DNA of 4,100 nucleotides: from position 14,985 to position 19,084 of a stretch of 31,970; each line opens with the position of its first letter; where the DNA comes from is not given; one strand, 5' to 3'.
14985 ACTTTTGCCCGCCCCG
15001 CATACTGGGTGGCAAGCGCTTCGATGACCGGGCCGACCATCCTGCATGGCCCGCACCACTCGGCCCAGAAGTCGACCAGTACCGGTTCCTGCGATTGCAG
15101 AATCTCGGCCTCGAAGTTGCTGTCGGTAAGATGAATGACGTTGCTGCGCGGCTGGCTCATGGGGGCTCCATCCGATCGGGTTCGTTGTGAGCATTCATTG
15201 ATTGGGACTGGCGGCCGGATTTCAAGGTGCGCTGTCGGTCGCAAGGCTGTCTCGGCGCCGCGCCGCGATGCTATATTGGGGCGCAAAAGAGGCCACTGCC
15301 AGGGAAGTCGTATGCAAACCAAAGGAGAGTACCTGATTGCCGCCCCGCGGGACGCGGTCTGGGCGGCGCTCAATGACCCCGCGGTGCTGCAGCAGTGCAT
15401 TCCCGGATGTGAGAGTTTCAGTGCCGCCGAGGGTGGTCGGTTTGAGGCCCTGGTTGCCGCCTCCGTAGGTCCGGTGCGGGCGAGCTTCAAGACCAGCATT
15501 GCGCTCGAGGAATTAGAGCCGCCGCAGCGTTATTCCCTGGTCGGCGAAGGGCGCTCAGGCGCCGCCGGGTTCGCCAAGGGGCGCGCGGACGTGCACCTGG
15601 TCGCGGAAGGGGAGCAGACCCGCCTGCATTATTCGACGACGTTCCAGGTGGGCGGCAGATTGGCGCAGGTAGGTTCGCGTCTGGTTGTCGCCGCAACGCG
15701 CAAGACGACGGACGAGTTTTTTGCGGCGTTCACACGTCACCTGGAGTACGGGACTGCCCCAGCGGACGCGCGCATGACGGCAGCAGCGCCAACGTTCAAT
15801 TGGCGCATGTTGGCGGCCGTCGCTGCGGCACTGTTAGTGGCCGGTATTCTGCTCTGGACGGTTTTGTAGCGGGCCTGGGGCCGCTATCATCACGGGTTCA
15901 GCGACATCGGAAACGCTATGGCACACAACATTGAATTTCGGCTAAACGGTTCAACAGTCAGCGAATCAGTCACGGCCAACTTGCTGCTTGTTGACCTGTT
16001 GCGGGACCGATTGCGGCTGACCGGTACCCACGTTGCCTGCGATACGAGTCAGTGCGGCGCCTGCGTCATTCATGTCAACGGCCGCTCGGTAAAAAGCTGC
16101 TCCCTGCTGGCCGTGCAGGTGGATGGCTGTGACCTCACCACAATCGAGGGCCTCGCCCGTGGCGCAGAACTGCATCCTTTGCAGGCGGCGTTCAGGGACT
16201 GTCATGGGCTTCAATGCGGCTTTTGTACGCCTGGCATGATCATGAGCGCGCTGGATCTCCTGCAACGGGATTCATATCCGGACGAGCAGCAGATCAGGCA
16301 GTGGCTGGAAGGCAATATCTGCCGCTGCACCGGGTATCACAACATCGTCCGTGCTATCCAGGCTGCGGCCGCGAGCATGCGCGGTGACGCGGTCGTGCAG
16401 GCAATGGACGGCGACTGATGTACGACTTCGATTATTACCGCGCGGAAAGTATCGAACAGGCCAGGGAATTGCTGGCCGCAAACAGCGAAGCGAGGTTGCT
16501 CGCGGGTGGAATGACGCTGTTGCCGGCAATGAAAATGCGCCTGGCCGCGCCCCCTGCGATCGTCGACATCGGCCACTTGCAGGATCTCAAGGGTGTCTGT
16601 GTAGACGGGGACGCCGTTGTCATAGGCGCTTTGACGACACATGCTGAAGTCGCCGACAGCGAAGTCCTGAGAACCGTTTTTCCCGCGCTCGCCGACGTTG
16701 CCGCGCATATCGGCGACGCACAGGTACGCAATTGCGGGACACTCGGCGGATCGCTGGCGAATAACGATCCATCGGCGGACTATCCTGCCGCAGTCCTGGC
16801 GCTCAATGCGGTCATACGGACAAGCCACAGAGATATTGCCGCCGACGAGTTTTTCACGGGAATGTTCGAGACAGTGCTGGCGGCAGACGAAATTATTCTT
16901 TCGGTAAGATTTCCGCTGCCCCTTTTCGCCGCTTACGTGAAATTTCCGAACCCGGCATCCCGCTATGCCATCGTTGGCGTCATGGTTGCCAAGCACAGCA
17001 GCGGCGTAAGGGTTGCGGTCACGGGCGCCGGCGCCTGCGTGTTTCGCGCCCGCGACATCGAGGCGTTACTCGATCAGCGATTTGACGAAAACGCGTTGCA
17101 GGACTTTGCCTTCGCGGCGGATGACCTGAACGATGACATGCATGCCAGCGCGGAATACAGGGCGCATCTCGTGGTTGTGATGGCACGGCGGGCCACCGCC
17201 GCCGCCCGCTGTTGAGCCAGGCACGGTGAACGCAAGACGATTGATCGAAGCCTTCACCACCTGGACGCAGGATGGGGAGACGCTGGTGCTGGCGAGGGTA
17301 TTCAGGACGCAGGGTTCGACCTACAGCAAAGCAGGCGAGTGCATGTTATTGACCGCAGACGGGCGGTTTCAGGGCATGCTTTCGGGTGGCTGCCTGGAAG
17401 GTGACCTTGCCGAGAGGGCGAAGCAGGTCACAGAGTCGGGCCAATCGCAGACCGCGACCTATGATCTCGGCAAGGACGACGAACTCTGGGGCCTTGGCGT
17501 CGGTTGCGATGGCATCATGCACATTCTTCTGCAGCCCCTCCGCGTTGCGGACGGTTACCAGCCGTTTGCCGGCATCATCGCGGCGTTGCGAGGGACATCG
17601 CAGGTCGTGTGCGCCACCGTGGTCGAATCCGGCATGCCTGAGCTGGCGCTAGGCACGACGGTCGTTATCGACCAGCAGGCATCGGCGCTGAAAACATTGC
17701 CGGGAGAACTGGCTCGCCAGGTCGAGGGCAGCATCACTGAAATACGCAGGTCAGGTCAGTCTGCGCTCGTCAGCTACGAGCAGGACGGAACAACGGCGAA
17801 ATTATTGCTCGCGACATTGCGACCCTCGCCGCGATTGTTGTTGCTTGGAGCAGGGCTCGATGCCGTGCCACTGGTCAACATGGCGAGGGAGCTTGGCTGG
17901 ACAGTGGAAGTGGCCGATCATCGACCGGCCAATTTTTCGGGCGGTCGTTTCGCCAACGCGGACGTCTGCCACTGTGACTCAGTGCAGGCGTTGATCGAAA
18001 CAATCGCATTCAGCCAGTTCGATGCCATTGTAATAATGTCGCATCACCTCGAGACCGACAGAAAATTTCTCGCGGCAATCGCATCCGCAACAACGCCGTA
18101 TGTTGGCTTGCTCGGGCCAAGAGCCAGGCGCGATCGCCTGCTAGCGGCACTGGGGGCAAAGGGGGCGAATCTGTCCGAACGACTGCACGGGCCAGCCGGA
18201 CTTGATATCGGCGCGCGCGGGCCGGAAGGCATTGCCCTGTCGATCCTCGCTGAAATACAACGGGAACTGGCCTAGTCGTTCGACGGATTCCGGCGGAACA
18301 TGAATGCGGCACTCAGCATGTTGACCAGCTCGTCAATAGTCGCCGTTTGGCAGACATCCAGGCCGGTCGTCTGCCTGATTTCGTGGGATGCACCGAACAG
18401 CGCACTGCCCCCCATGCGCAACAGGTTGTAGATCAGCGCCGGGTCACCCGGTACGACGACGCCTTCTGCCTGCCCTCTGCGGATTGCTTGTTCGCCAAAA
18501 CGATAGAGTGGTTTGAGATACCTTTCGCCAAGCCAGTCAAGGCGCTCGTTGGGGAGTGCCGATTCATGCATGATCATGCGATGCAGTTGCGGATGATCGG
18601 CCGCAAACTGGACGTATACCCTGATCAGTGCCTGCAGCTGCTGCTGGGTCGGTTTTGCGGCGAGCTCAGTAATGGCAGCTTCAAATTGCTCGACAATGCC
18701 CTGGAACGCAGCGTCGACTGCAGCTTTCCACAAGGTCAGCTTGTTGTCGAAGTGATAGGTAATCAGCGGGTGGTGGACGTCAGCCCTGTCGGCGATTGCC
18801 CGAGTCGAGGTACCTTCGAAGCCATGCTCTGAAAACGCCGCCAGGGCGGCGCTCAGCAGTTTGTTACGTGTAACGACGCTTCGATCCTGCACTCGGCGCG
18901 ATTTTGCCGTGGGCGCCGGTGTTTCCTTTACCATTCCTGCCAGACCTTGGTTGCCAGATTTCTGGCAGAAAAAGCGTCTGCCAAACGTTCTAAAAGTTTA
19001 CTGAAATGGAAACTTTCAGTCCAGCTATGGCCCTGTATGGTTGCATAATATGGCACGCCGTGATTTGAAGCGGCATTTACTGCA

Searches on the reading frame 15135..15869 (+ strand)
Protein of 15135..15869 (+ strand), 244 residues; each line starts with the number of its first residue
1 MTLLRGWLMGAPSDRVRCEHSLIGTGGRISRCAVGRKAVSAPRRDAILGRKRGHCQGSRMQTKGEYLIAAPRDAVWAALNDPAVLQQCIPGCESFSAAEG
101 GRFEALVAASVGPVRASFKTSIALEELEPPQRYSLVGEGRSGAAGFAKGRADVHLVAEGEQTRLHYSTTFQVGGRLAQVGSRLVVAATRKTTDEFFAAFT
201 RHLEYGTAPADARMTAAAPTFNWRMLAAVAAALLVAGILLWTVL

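Call 6: search_protein_families(library=pfam, proteins=[window:15135-15869:+], max_evalue=0.001)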
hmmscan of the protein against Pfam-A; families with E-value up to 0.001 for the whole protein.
window:15135-15869:+ (244 aa): 4 families
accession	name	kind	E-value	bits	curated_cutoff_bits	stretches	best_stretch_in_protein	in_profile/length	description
PF06240.19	COXG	-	4.9e-31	107.8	22.2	1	64-202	1-138/140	Carbon monoxide dehydrogenase subunit G (CoxG)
PF10604.15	Polyketide_cyc2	-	1.3e-07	32.4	27.4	1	67-204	9-142/142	Polyketide cyclase / dehydrase and lipid transport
PF03364.25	Polyketide_cyc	-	7e-05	23.5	23.4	1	68-182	1-111/126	Polyketide cyclase / dehydrase and lipid transport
PF08327.17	AHSA1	-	0.00012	22.7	22.1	1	70-168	2-96/125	Activator of Hsp90 ATPase homolog 1-like protein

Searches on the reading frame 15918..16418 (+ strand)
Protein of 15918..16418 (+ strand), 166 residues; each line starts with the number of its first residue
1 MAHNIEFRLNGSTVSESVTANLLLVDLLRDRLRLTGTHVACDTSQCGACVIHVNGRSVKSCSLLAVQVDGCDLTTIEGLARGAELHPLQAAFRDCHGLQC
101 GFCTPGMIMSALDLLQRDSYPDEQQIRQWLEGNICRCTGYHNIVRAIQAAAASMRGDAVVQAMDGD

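Call 6: search_protein_families(library=pfam, proteins=[window:15918-16418:+], max_evalue=0.001)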
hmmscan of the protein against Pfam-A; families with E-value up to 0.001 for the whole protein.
window:15918-16418:+ (166 aa): 2 families
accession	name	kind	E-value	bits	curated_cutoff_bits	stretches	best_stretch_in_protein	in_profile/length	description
PF01799.25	Fer2_2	-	1.7e-34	118.2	30.3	1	75-148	1-75/75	[2Fe-2S] binding domain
PF00111.32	Fer2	-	9.9e-07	29.1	21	1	8-61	2-55/77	2Fe-2S iron-sulfur cluster binding domain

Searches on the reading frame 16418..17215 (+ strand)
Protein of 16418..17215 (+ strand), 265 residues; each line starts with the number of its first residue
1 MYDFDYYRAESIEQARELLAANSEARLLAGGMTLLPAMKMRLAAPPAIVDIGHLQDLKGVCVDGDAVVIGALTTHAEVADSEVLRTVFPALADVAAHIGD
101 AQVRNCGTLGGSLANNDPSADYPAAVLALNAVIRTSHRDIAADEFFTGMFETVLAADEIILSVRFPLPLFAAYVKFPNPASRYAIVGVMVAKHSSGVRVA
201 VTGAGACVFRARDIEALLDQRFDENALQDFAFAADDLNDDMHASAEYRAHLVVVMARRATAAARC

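Call 6: search_protein_families(library=pfam, proteins=[window:16418-17215:+], max_evalue=0.001)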
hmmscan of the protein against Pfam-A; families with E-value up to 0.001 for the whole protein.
window:16418-17215:+ (265 aa): 2 families
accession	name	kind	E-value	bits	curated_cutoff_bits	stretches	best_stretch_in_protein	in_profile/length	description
PF00941.27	FAD_binding_5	-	3.2e-48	164.2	27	1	3-167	2-169/170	FAD binding domain in molybdopterin dehydrogenase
PF03450.22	CO_deh_flav_C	-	4.6e-08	33.6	25.5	1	172-261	2-100/102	CO dehydrogenase flavoprotein C-terminal domain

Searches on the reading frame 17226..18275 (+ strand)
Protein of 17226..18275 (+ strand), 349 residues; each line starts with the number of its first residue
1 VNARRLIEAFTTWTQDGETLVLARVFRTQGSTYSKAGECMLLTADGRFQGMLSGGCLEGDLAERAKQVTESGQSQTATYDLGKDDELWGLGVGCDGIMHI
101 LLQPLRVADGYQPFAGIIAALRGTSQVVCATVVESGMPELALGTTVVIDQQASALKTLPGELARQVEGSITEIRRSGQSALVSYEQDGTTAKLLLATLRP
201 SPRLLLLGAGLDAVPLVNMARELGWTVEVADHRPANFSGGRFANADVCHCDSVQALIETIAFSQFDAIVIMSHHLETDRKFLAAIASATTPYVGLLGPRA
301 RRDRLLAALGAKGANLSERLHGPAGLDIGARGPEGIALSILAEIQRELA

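Call 6: search_protein_families(library=pfam, proteins=[window:17226-18275:+], max_evalue=0.001)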
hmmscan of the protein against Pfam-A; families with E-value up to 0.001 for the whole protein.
window:17226-18275:+ (349 aa): 2 families
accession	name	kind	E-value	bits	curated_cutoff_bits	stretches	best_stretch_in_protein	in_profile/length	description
PF13478.12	XdhC_C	-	4.6e-31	108.4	29.7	1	204-344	1-125/125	XdhC Rossmann domain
PF02625.21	XdhC_CoxI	-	2.8e-21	75.6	24.3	1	13-80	1-68/68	XdhC and CoxI family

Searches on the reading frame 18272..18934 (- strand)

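Call 6: search_protein_families(library=pfam, proteins=[window:18272-18934:-], max_evalue=0.001)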
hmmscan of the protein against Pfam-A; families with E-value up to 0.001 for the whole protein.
window:18272-18934:- (220 aa): 4 families
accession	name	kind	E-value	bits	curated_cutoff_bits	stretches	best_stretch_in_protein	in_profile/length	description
PF00440.29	TetR_N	-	3.9e-13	49.4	24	1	26-71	1-46/47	Bacterial regulatory proteins, tetR family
PF17938.6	TetR_C_29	-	2e-06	28.3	26.2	1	98-206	3-114/119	Tetracyclin repressor-like, C-terminal domain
PF17932.6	TetR_C_24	-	3.5e-05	24.5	26.4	1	95-169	3-77/114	Tetracyclin repressor-like, C-terminal domain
PF13305.11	TetR_C_33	-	0.00034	21.7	26.8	1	100-188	1-84/103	Tetracyclin repressor-like, C-terminal domain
